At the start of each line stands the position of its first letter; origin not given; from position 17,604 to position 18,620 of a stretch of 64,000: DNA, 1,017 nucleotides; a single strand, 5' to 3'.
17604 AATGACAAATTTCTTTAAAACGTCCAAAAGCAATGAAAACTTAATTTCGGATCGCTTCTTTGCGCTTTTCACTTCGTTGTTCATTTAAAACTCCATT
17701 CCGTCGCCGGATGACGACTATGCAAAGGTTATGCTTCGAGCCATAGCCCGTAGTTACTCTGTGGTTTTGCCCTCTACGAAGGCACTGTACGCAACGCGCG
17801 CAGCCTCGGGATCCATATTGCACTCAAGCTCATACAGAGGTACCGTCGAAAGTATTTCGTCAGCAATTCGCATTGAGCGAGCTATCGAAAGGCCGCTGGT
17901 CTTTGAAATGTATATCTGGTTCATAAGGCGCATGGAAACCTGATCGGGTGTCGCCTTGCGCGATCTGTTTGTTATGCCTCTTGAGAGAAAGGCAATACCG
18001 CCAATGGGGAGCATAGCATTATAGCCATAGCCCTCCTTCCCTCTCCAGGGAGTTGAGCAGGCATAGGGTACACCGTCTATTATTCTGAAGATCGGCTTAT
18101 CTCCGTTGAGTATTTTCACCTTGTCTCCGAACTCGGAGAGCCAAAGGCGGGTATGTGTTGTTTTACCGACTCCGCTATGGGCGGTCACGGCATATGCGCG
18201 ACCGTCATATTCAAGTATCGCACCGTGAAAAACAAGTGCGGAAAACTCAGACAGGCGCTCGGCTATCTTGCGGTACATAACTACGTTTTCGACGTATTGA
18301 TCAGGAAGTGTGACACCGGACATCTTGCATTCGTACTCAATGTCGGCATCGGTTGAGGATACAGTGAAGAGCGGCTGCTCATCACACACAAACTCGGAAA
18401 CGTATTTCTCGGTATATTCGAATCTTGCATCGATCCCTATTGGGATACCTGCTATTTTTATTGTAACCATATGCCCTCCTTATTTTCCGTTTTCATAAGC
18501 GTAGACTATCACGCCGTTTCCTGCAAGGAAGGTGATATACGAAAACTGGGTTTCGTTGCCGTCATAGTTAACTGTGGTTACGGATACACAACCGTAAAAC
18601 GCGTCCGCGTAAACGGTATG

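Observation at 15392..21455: Four-gene operon joining an LRR surface protein, an HprK-like P-loop protein, an orphan fused BY-kinase and a nuclease-like/wHTH protein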

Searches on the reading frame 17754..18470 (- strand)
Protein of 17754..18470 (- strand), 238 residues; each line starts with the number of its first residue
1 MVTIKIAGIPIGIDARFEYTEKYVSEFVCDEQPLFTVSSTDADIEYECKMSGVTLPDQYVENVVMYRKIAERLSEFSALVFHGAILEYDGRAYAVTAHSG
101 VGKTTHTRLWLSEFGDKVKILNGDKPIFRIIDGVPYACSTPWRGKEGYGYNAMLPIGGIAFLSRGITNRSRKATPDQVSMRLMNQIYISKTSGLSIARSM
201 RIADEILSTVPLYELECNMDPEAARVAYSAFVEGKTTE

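Call 5: search_protein_families(library=pfam, proteins=[window:17754-18470:-], max_evalue=0.01)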
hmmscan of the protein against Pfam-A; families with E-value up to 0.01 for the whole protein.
window:17754-18470:- (238 aa): 0 families

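Call 6: search_protein_families(library=ncbifam, proteins=[window:17754-18470:-], max_evalue=0.1)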
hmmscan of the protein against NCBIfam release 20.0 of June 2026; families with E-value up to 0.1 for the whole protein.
window:17754-18470:- (238 aa): 1 family
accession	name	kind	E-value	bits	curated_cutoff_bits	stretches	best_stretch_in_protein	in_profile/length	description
TIGR04249.1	SCM_chp_ScmC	equivalog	0.0079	15.6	125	1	71-108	118-155/292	SynChlorMet cassette protein ScmC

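Call 7: search_protein_families(library=padloc, proteins=[window:17754-18470:-], max_evalue=0.1)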
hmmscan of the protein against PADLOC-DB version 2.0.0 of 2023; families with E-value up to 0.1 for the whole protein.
window:17754-18470:- (238 aa): 1 family
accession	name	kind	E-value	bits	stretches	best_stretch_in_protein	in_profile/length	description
PDLC04258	PDC-M01B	-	0.019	12.4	1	39-89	64-113/280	-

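Call 8: search_protein_families(library=pfam, proteins=[window:17754-18470:-], max_evalue=10)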
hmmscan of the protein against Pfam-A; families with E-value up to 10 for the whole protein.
window:17754-18470:- (238 aa): 1 family
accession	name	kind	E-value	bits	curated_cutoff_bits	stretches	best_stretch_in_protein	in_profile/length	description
PF02155.20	GCR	-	0.27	10.9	29.3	1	124-167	319-361/373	Glucocorticoid receptor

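Call 12: find_homologous_proteins(query=window:17754-18470:-)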
Query window:17754-18470:- (238 aa): 1168 proteins with E <= 0.001 among 1727 candidates; the best 120 are listed.
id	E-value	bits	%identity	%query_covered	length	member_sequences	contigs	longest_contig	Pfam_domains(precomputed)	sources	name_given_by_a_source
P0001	2.2e-149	513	95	100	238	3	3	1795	PF27840.1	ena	-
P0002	1.5e-148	510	95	100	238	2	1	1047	PF27840.1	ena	-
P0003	4.8e-137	473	88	100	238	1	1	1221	PF27840.1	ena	-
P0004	6.1e-136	469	86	100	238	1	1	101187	-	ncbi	-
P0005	8.5e-133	459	86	100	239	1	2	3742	PF27840.1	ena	-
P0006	2.7e-132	457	83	100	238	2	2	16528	-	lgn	-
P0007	4.5e-132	456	84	100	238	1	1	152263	-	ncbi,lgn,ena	-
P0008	5.1e-132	456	84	100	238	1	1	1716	-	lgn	-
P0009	1.8e-130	451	83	100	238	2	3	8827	-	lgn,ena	-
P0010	5.5e-129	446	82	100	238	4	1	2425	-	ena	-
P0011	2.6e-128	444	83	100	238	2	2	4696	-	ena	-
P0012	9.5e-128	442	82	100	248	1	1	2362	-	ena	-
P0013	1.2e-127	442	83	100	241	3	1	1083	-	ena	-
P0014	1.3e-127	442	82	100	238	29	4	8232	-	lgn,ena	-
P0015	1.5e-126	438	82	100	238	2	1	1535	PF27840.1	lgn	-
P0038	4.4e-104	365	69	97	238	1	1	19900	PF27840.1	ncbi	-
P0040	1.3e-103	363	68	100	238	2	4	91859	-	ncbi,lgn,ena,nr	ncbi:MAG: hypothetical protein IJ515_04990 [Clostridia bacterium]|nr:hypothetical protein [Clostridi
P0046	8.1e-101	354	68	97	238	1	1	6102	PF27840.1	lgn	-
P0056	5.9e-98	345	65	100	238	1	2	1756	PF27840.1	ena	-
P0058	5.7e-97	341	64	100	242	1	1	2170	PF27840.1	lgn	-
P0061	2.4e-96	339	63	98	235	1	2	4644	PF27840.1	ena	-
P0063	4.7e-96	338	62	99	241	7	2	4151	PF27840.1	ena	-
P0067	4.7e-95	335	63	98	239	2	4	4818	PF27840.1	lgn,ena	-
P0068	5.3e-95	335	65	98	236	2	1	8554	PF27840.1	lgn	-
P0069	1.6e-94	333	63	99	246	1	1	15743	PF27840.1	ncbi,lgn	-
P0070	1.6e-94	333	62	100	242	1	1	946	PF27840.1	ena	-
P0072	8.8e-93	328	60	100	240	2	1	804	PF27840.1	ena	-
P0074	5.7e-91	322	60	97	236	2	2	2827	PF27840.1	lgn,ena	-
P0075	5.0e-87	309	56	100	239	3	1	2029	PF27840.1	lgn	-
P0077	5.4e-83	296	56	97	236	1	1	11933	PF27840.1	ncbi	-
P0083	1.3e-80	288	56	98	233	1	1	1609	PF27840.1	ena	-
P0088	6.2e-80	286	53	98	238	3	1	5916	PF27840.1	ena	-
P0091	1.6e-79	284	57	97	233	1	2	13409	PF27840.1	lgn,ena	-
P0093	1.9e-79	284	56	98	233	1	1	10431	PF27840.1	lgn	-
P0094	2.1e-79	284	54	98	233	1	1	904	PF27840.1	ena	-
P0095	2.4e-79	284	53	97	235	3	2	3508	PF27840.1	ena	-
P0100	1.2e-78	282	52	99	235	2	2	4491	PF27840.1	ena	-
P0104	2.7e-78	280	54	98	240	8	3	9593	PF27840.1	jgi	-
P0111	1.3e-77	278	57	98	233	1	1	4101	PF27840.1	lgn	-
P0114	2.3e-77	277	52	100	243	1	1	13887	PF27840.1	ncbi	-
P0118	4.0e-77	277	54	97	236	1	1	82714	-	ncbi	-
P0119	4.3e-77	276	51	97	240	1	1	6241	PF27840.1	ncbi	-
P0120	4.4e-77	276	53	97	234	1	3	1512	PF27840.1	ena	-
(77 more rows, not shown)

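Call 15: find_encoding_contigs(protein=P0040, flank=10000, max_places=3)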
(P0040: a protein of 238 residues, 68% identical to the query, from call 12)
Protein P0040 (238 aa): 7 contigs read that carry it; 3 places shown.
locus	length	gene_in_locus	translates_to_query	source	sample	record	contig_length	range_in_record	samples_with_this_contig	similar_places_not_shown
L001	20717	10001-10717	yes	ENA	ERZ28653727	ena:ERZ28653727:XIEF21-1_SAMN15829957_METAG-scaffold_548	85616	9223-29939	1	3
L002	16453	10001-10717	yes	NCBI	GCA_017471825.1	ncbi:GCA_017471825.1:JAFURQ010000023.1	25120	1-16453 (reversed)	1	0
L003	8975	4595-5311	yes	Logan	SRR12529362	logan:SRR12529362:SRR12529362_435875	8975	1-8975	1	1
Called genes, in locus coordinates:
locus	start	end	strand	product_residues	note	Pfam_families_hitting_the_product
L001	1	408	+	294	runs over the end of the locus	PF01408:GFO_IDH_MocA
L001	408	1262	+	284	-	PF01261:AP_endonuc_2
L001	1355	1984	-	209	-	PF13189:Cytidylate_kin2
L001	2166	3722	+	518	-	PF03853:YjeF_N, PF01256:Carb_kinase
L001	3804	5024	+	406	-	PF00579:tRNA-synt_1b, PF22421:SYY_C-terminal, PF01479:S4 (weak)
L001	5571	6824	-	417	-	PF17892:Cadherin_5 (faint), PF17963:Big_9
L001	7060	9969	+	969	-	-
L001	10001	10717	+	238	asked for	-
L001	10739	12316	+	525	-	PF02706:Wzz, PF01656:CbiA, PF10609:ParA, PF13614:AAA_31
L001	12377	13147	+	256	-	PF26351:DUF8091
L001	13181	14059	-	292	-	PF00849:PseudoU_synth_2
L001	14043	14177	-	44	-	-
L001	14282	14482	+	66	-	-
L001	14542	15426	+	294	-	PF00701:DHDPS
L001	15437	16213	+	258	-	PF01113:DapB_N, PF05173:DapB_C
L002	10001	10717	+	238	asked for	-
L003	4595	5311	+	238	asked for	-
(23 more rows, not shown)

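Call 16: find_encoding_contigs(protein=P0118, flank=10000, max_places=2)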
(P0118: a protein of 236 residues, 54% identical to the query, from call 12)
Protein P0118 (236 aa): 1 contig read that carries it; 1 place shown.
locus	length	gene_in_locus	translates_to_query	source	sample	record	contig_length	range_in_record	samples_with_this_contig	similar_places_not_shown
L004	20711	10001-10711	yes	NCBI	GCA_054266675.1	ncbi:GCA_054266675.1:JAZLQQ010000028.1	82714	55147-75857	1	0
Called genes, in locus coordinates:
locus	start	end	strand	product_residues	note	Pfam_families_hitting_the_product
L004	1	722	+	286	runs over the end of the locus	PF01408:GFO_IDH_MocA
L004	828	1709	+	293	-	PF01261:AP_endonuc_2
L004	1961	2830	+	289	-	PF01261:AP_endonuc_2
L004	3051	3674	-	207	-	PF13189:Cytidylate_kin2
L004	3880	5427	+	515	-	PF03853:YjeF_N, PF01256:Carb_kinase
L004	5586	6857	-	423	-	PF00395:SLH (faint), PF17892:Cadherin_5 (weak), PF17963:Big_9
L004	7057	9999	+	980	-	-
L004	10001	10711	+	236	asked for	-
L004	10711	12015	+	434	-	PF02706:Wzz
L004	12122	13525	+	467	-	PF03486:HI0933_like (faint), PF07992:Pyr_redox_2 (weak), PF13738:Pyr_redox_3 (faint), PF00890:FAD_binding_2 (weak), PF21688:FAD-depend_C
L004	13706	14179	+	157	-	PF04073:tRNA_edit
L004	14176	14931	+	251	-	PF26351:DUF8091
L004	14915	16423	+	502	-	PF01554:MatE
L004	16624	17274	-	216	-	PF02254:TrkA_N, PF02080:TrkA_C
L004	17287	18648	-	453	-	PF02386:TrkH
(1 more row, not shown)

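Call 22: search_solved_structures(query=A1, max_evalue=10, show_alignments=2)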
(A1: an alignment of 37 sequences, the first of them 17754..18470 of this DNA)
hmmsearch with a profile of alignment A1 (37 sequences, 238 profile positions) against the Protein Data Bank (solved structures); distinct sequences matched with E-value up to 10: 3.
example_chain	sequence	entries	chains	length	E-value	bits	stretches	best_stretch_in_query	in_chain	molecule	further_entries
2p5t_B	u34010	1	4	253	0.079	15.4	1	92-124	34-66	PezT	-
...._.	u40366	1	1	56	0.9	12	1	177-208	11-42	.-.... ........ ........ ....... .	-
2lvf_A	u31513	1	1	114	0.9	12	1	172-221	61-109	2S albumin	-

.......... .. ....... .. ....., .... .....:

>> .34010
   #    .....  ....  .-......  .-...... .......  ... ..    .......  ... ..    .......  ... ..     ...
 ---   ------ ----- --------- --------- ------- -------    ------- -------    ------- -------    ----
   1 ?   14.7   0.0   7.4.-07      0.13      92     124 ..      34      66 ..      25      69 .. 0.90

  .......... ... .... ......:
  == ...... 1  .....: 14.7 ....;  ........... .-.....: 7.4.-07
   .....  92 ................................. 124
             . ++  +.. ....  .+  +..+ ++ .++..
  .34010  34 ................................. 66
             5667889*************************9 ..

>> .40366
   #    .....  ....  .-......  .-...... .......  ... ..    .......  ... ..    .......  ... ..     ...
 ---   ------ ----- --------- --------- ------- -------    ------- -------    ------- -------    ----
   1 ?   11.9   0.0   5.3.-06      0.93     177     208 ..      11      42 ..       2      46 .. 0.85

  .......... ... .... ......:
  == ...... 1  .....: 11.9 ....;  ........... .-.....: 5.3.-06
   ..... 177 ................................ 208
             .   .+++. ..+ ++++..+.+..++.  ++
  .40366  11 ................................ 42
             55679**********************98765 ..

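Call 24: predict_structure(alignment_id=A1)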
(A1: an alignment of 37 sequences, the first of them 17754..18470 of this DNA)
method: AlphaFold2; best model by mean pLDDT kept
length: 238 residues; sequences in the alignment: 37
mean_pLDDT: 95.8   pTM: 0.90
mean pLDDT of the five models: 95.8, 95.5, 95.3, 94.4, 94.0
residues with pLDDT >= 90: 226; 70-90: 12; 50-70: 0; < 50: 0
segments of 3 or more residues with pLDDT < 50: none
pLDDT, mean of each block of 10 residues (from residue 1): 97 96 96 98 95 95 96 97 97 94 93 96 97 98 90 98 96 97 93 93 97 96 97 96
secondary structure, 60 per line:
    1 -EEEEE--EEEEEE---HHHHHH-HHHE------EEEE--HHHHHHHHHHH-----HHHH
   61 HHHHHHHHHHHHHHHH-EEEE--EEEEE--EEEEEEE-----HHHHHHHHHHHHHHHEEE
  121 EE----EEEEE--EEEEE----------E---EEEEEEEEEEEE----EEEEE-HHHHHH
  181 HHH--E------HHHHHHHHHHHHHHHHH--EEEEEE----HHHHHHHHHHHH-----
elements in order: E2-6 E9-14 H18-23 E35-38 H41-51 H57-76 E78-81 E84-88 E91-97 H103-117 E118-122 E127-131 E134-138 E153-164 E169-173 H175-183 H193-209 E212-217 H222-233

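Call 28: fold_search(model_id=the predicted structure, library=pdb)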
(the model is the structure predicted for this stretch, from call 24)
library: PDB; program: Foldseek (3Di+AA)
matches with E <= 10: 422; with E <= 0.001: 62
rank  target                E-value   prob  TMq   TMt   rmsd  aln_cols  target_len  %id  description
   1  9a4u_A                1.8e-07  1.00  0.49  0.25  10.4       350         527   14  Integrative model of PCKA-QOX2 by crosslinking MS and deep learning (released 2024-09-18)
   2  2pxz                  2.3e-06  1.00  0.53  0.28   8.5       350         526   10  E. coli phosphoenolpyruvate carboxykinase (PEPCK) complexed with ATP, Mg2+, Mn2+, carbon dioxide and oxaloacetate (released 2008-04-22)
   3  6com                  3.1e-06  1.00  0.53  0.28   8.3       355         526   10  2.3A crystal structure of E. coli phosphoenolpyruvate carboxykinase mutant Asp269Asn (released 2018-04-04)
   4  1xkv_B                3.9e-06  1.00  0.51  0.27   9.6       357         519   10  Crystal Structure Of ATP-Dependent Phosphoenolpyruvate Carboxykinase From Thermus thermophilus HB8 (released 2005-10-11)
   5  2pc9_D                4.4e-06  1.00  0.50  0.27   9.5       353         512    8  Crystal Structure Of ATP-Dependent Phosphoenolpyruvate Carboxykinase From Thermus thermophilus HB8 (released 2007-10-02)
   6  6at3_A                5.7e-06  1.00  0.50  0.26   9.3       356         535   11  E. coli phosphoenolpyruvate carboxykinase Y207F mutant bound to thiosulfate and oxaloacetate (released 2018-08-29)
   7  6asi                  6.0e-06  1.00  0.53  0.28   8.6       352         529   11  E. coli phosphoenolpyruvate carboxykinase G209S mutant bound to methanesulfonate (released 2018-08-29)
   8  1kkm_A                6.8e-06  1.00  0.36  0.46   7.0       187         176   16  L.casei HprK/P in complex with B.subtilis P-Ser-HPr (released 2002-08-28)
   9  1ylh                  7.2e-06  1.00  0.52  0.26   9.3       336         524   11  Crystal Structure of Phosphoenolpyruvate Carboxykinase from Actinobaccilus succinogenes in Complex with Manganese and Py (released 2005-06-28)
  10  6at4_B                7.2e-06  1.00  0.51  0.26   8.7       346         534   11  E. coli phosphoenolpyruvate carboxykinase bound to thiosulfate (released 2018-08-29)
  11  1kkl_B                7.7e-06  1.00  0.37  0.50   4.9       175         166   15  L.casei HprK/P in complex with B.subtilis HPr (released 2002-08-28)
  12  1oen                  7.7e-06  1.00  0.54  0.28   9.3       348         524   10  PHOSPHOENOLPYRUVATE CARBOXYKINASE (released 1996-11-08)
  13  6asn                  7.7e-06  1.00  0.54  0.28   9.5       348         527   11  E. coli phosphoenolpyruvate carboxykinase K212I F216V mutant bound to methanesulfonate (released 2018-08-29)
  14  1yvy_A                8.2e-06  1.00  0.53  0.28   9.0       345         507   10  Crystal structure of Anaerobiospirillum succiniciproducens phosphoenolpyruvate carboxykinase (released 2005-07-26)
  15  6v2m                  8.2e-06  1.00  0.53  0.27   9.1       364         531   10  Structure of Escherichia coli Asp269Asn mutant phosphoenolpyruvate carboxykinase (released 2019-12-11)
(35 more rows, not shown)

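Call 31: find_related_loci(query=A1, collection=genome_contigs, flank=10000)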
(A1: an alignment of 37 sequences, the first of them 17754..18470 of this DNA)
Query A1 (238 aa) in genome_contigs; peptide patterns used: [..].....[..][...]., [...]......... (x = any residue, [..] = any of these).
552 stretches matched a pattern; 417 encode a relative of the query (tblastn E <= 1e-3); the best 80 are kept; 80 distinct loci.
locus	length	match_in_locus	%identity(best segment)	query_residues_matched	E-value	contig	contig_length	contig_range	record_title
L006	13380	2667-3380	82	1-238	7e-135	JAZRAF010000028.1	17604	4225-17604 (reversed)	MAG: Eubacteriales bacterium isolate T1900045144_TC20190138.MAGScoT_cleanbin_000020 SGB_4933_k141_1611326, whole genome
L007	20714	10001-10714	82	1-238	8e-134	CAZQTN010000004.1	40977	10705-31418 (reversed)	MAG TPA_asm: uncultured Ruminococcus sp. isolate SRP315200_co1_628 genome assembly, contig: NODE_1093_length_40977_cov_1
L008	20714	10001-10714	81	1-238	3e-133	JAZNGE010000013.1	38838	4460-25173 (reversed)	MAG: Eubacteriales bacterium isolate T1900044708_TS20190174.MAGScoT_cleanbin_000025 SGB_1822_k141_890059, whole genome s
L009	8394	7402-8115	70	1-238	2e-116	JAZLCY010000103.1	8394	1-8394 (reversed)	MAG: Eubacteriales bacterium isolate T1900045044_TC20190037.MAGScoT_cleanbin_000013 SGB_4491_k141_1276189, whole genome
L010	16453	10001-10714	68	1-238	5e-110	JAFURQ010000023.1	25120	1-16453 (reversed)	MAG: Clostridia bacterium isolate RGIG4763 Roe_deer_Rectum.Co__c1955384, whole genome shotgun sequence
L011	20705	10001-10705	61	1-237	7e-102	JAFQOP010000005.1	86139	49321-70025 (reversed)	MAG: Clostridia bacterium isolate RGIG2009 Goat_Colon-1__c432790, whole genome shotgun sequence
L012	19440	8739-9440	54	1-234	4e-85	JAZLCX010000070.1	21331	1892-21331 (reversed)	MAG: Eubacteriales bacterium isolate T1900045044_TC20190037.MAGScoT_cleanbin_000015 SGB_4492_k141_517721, whole genome s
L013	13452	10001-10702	55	1-234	6e-84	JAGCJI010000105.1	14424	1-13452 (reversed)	MAG: Clostridia bacterium isolate RGIG9844 Yak_Rectum-1__c748393, whole genome shotgun sequence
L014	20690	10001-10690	54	1-230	6e-84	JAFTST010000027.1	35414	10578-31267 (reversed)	MAG: Clostridia bacterium isolate RGIG4116 Roe_deer_Cecum.Co__c1140551, whole genome shotgun sequence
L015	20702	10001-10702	55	1-236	2e-82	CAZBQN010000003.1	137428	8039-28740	MAG TPA_asm: uncultured Ruminococcus sp. isolate binchicken_co370_19 genome assembly, contig: NODE_158_length_137428_cov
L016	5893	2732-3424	54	1-231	1e-81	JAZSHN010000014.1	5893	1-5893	MAG: Eubacteriales bacterium isolate T1900044574_TS20190040.MAGScoT_cleanbin_000069 SGB_482_k141_2083780, whole genome s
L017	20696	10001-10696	52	1-232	5e-81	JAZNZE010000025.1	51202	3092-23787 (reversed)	MAG: Eubacteriales bacterium isolate T1900044770_TS20190236.MAGScoT_cleanbin_000011 SGB_2445_k141_148919, whole genome s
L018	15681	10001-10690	54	1-231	1e-80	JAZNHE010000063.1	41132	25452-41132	MAG: Eubacteriales bacterium isolate T1900044696_TS20190162.MAGScoT_cleanbin_000025 SGB_1778_k141_2008913, whole genome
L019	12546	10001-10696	53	1-232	8e-81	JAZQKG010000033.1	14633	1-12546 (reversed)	MAG: Eubacteriales bacterium isolate T1900044615_TS20190081.MAGScoT_cleanbin_000038 SGB_840_k141_1562774, whole genome s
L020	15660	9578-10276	51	1-233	2e-80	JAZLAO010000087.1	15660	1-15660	MAG: Eubacteriales bacterium isolate T1900045075_TC20190069.MAGScoT_cleanbin_000015 SGB_4632_k141_494719, whole genome s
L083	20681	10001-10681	43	1-229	7e-59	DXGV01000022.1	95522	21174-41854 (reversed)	MAG TPA_asm: Candidatus Blautia intestinavium isolate CHK186-553 CHK186__C87649_L95522_SAMEA5754830, whole genome shotgu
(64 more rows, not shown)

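Call 43: search_protein_families(library=pfam, proteins=[L083:10964-11413:+, L083:8311-9711:+], max_evalue=0.001)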
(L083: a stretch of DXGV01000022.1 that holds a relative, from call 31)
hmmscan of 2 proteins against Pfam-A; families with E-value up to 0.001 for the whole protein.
L083:10964-11413:+ (149 aa): 1 family
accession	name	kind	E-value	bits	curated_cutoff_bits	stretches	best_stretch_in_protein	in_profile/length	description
PF10502.14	Peptidase_S26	-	0.00052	20.4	22.9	1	21-79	29-91/168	Signal peptidase, peptidase S26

L083:8311-9711:+ (466 aa): 2 families
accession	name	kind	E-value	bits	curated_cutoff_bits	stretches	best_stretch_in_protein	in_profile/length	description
PF04055.27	Radical_SAM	-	9.4e-25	88.1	29.5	1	100-255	2-165/166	Radical SAM superfamily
PF13353.11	Fer4_12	-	5.6e-05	23.9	22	1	96-204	8-115/137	4Fe-4S single cluster domain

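Call 44: search_protein_representatives(protein=window:17754-18470:-)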
Query: 238 residues. Proteins with E-value up to 0.001 (for the whole library): 6209; up to 1e-10: 3206; up to 1e-30: 480. The best 150 are listed.
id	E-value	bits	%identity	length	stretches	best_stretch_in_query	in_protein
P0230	8.5e-69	247.6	49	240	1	1-235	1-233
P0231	4.9e-57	209.2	44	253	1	2-231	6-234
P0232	1.5e-54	201.1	60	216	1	75-232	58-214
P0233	2.7e-54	200.2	43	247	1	3-234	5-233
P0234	1.2e-53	198.1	45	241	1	1-234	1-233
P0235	3.2e-53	196.7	43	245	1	5-235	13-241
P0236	3.7e-53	196.5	42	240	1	1-235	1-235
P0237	5.6e-51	189.3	41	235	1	1-233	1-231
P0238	1.4e-50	188.1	40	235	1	1-234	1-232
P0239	2.7e-50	187.1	43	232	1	2-227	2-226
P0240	5.0e-50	186.2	38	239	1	1-235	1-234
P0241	5.1e-50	186.2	45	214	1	33-231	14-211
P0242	6.2e-50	185.9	40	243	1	4-230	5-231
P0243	5.7e-49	182.8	43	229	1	2-231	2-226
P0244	5.8e-49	182.8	39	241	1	4-232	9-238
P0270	3.0e-43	164.0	37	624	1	2-230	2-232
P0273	6.6e-43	163.0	36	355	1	3-237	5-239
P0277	1.5e-42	161.8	40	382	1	12-230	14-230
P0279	2.3e-42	161.2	41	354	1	58-234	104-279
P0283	7.0e-42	159.6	38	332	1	3-235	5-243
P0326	1.3e-39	152.2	36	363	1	1-234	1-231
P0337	6.0e-39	150.0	39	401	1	3-233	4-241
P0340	8.1e-39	149.6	35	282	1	3-235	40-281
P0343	1.2e-38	149.1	36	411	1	3-230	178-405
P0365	1.3e-37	145.7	38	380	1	4-236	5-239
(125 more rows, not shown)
